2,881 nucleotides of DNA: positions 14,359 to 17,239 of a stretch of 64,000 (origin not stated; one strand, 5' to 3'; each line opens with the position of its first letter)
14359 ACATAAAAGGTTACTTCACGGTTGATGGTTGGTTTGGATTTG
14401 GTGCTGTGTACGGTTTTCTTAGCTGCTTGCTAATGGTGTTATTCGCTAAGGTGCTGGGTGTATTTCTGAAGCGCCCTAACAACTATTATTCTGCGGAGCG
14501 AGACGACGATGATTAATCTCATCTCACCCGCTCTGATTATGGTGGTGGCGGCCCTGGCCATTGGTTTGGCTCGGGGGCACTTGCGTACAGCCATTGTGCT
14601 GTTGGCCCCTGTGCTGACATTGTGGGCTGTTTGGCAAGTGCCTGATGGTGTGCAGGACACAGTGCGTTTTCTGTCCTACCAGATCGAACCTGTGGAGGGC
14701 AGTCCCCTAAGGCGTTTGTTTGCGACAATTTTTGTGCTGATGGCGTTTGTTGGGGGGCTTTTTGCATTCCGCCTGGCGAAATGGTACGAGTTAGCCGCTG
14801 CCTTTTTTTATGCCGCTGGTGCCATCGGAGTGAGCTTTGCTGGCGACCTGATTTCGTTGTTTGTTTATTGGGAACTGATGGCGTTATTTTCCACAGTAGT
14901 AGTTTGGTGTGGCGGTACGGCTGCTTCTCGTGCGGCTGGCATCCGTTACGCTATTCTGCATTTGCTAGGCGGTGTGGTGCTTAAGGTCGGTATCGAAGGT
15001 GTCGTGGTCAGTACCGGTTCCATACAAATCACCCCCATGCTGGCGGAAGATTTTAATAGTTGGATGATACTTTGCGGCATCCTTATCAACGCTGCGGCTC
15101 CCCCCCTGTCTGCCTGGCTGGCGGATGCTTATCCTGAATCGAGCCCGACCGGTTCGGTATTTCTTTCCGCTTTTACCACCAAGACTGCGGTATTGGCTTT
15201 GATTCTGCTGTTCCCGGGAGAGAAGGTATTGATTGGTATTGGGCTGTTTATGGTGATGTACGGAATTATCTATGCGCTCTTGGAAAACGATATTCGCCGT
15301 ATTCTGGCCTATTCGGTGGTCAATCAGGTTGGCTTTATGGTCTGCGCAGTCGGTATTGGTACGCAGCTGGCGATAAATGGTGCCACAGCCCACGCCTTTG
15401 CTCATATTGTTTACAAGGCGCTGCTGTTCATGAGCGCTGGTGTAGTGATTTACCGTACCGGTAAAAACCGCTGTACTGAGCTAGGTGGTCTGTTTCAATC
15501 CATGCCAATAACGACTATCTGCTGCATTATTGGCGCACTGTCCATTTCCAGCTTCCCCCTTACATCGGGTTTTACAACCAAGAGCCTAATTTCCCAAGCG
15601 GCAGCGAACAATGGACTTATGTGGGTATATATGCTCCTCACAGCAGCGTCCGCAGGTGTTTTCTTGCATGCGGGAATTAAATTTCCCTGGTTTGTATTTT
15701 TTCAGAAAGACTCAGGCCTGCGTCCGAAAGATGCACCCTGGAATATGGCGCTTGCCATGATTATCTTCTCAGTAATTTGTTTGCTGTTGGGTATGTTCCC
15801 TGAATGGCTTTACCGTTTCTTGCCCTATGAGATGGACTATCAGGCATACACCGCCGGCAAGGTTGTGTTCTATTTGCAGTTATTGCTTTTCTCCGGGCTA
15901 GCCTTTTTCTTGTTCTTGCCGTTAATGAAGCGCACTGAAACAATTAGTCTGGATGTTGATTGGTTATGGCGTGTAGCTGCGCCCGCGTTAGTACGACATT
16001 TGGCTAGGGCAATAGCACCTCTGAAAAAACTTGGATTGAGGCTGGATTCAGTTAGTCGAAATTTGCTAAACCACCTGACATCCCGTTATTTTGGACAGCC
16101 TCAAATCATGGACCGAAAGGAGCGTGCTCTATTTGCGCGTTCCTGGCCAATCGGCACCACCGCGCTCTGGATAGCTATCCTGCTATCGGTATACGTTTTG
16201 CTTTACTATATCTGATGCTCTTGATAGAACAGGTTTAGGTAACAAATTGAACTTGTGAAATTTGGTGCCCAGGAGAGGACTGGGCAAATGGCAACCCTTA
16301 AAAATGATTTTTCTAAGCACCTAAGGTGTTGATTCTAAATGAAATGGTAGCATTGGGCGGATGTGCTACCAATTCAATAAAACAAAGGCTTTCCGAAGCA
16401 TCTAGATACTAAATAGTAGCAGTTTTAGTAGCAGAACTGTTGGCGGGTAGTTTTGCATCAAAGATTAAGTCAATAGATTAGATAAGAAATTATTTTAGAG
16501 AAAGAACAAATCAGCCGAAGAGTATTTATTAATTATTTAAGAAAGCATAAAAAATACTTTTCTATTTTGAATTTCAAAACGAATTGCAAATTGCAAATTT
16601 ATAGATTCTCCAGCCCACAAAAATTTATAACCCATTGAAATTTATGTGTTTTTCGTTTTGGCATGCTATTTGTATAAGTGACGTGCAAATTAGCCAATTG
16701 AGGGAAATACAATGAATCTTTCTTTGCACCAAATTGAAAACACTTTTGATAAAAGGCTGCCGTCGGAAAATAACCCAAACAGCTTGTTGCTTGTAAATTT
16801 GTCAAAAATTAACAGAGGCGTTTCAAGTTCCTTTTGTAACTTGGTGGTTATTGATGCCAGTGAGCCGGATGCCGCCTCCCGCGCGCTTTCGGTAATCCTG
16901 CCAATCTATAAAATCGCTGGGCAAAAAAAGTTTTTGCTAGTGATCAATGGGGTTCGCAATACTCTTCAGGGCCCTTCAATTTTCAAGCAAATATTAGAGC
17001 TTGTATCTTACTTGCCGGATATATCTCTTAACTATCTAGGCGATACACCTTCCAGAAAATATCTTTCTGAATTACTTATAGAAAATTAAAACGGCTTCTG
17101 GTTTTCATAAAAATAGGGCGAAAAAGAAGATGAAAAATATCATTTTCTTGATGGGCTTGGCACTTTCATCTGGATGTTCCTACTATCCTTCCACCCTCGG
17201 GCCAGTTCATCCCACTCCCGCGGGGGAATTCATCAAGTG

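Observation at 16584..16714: Perfect LuxO-type box plus sigma-54-like promoter in front of the island operon, predicting an autoregulatory loop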

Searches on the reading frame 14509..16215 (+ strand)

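Call 12: search_protein_families(library=ncbifam, proteins=[window:14509-16215:+], max_evalue=0.001)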
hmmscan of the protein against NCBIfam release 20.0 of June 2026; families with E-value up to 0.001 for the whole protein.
window:14509-16215:+ (568 aa): 71 families (the best 25 are shown)
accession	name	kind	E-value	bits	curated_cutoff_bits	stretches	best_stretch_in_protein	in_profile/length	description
NF009310.0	PRK12668.1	equivalog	4.6e-202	672.9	564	1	2-567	4-582/584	Na(+)/H(+) antiporter subunit D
NF009307.0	PRK12664.1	equivalog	5.4e-84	283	417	1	74-565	43-525/527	putative monovalent cation/H+ antiporter subunit D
NF006419.0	PRK08668.1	equivalog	1.1e-58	199.5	617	1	17-438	20-474/613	NADH dehydrogenase subunit M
NF004920.0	PRK06277.1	equivalog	1.7e-47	162.3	578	1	66-433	72-463/478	energy conserving hydrogenase EhbF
NF009290.0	PRK12650.1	equivalog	7.1e-40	136.7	980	1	91-470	113-507/966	DUF4040 family protein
NF006240.0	PRK08376.1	subfamily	6.5e-39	134.2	662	1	91-434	122-495/521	putative monovalent cation/H+ antiporter subunit D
NF006241.0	PRK08377.1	equivalog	8.1e-39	134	645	1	10-436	34-468/494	NADH dehydrogenase subunit N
NF009306.0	PRK12663.1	equivalog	1.7e-37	129.4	542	1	77-437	88-473/498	Na+/H+ antiporter subunit D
NF009308.0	PRK12665.1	equivalog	3.3e-37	128.2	585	1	102-384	125-423/531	Na+/H+ antiporter subunit D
NF005086.0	PRK06521.1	equivalog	6.3e-37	127.4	667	1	102-438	123-499/669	hydrogenase 4 subunit B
NF009288.0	PRK12648.1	equivalog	1.2e-36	126.2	1104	1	100-470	115-508/954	monovalent cation/H+ antiporter subunit A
NF006418.0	PRK08667.1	equivalog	3.2e-35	121.8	794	1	104-453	123-508/644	hydrogenase membrane subunit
NF009287.0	PRK12647.1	equivalog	1e-34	120.2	937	1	91-473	108-506/773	putative monovalent cation/H+ antiporter subunit A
NF005141.0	PRK06590.1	equivalog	1.2e-34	120.3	556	1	109-446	129-484/615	NADH-quinone oxidoreductase subunit L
NF005818.0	PRK07691.1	equivalog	7.3e-34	117.6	586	1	89-438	105-476/496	Na+/H+ antiporter subunit D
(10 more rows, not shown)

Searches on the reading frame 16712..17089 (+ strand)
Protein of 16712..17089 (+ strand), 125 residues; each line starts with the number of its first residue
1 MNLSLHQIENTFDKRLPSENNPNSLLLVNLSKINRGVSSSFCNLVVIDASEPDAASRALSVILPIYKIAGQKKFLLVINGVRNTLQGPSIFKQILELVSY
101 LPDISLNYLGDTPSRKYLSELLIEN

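Call 8: search_protein_families(library=pfam, proteins=[window:16712-17089:+], max_evalue=0.01)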
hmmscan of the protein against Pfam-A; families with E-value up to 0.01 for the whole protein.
window:16712-17089:+ (125 aa): 0 families

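Call 12: search_protein_families(library=ncbifam, proteins=[window:16712-17089:+], max_evalue=0.001)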
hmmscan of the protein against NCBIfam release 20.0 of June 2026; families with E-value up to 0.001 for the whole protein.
window:16712-17089:+ (125 aa): 0 families

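Call 26: find_related_loci(query=A2, collection=genome_contigs, flank=6000)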
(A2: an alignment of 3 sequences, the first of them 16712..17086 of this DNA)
Query A2 (125 aa) in genome_contigs; peptide patterns used: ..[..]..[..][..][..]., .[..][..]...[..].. (x = any residue, [..] = any of these).
63 stretches matched a pattern, but none encodes a relative of the query by tblastn (E <= 1e-3).

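Call 27: find_related_loci(query=A2, collection=metagenome_contigs, flank=6000)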
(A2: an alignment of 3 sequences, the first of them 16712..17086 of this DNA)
Query A2 (125 aa) in metagenome_contigs; peptide patterns used: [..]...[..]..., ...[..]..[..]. (x = any residue, [..] = any of these).
217 stretches matched a pattern; 1 encode a relative of the query (tblastn E <= 1e-3); 1 distinct loci.
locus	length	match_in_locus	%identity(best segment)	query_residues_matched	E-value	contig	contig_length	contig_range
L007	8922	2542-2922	59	15-125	4e-45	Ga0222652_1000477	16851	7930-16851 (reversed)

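Call 59: search_protein_families(library=pfam, proteins=[window:16712-17089:+], max_evalue=1)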
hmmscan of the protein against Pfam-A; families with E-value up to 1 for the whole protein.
window:16712-17089:+ (125 aa): 0 families

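Call 60: find_homologous_proteins(query=window:16712-17089:+, max_evalue=0.001)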
Query window:16712-17089:+ (125 aa): 2 proteins with E <= 0.001 among 16 candidates.
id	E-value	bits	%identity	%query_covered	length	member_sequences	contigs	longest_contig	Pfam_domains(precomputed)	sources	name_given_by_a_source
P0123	3.4e-72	258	100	100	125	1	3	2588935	-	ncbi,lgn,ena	-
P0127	2.0e-69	249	97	100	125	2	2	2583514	-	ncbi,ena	-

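Call 63: find_encoding_contigs(protein=P0127, flank=3000, max_places=3)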
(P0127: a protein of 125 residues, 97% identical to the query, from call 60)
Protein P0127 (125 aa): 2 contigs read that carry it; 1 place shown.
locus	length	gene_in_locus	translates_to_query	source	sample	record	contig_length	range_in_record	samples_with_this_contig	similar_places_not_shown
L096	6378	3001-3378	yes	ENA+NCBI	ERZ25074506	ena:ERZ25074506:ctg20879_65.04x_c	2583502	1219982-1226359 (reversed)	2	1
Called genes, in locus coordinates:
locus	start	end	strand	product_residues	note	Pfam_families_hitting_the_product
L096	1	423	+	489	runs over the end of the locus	PF00361:Proton_antipo_M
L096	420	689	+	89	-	-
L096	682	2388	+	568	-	PF00361:Proton_antipo_M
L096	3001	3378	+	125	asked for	-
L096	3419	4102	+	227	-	-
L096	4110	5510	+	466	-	PF00072:Response_reg, PF00158:Sigma54_activat, PF01078:Mg_chelatase (faint), PF14532:Sigma54_activ_2, PF07728:AAA_5 (faint), PF25601:AAA_lid_14, PF02954:HTH_8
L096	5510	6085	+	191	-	PF07700:HNOB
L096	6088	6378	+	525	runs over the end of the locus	PF07701:HNOBA (faint), PF00512:HisKA, PF02518:HATPase_c, PF00072:Response_reg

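Call 80: predict_structure(alignment_id=A6)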
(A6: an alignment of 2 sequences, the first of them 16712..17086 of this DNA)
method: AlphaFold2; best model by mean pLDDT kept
length: 125 residues; sequences in the alignment: 2
mean_pLDDT: 62.3   pTM: 0.55
mean pLDDT of the five models: 62.3, 60.5, 55.4, 52.4, 44.0
residues with pLDDT >= 90: 0; 70-90: 38; 50-70: 64; < 50: 23
segments of 3 or more residues with pLDDT < 50: 1-6, 112-125
pLDDT, mean of each block of 10 residues (from residue 1): 47 63 68 57 74 75 70 72 55 67 65 45 41
secondary structure, 60 per line:
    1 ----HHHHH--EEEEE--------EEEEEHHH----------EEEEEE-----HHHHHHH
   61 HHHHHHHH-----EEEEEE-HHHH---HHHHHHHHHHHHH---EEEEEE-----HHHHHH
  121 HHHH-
elements in order: H5-9 E12-16 E25-29 E43-48 H54-68 E74-79 H81-84 H88-100 E104-109 H115-124

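Call 97: search_protein_families(library=phrogs, proteins=[window:16712-17089:+], max_evalue=0.001)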
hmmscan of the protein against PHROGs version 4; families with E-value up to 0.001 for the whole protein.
window:16712-17089:+ (125 aa): 0 families

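Call 101: search_protein_representatives(protein=window:16712-17089:+)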
Query: 125 residues. Proteins with E-value up to 0.001 (for the whole library): 2; up to 1e-10: 2; up to 1e-30: 1. The best 2 are listed.
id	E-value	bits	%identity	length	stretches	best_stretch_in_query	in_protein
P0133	2.8e-37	143.9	65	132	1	22-125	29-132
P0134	1.0e-11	61.6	25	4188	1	21-68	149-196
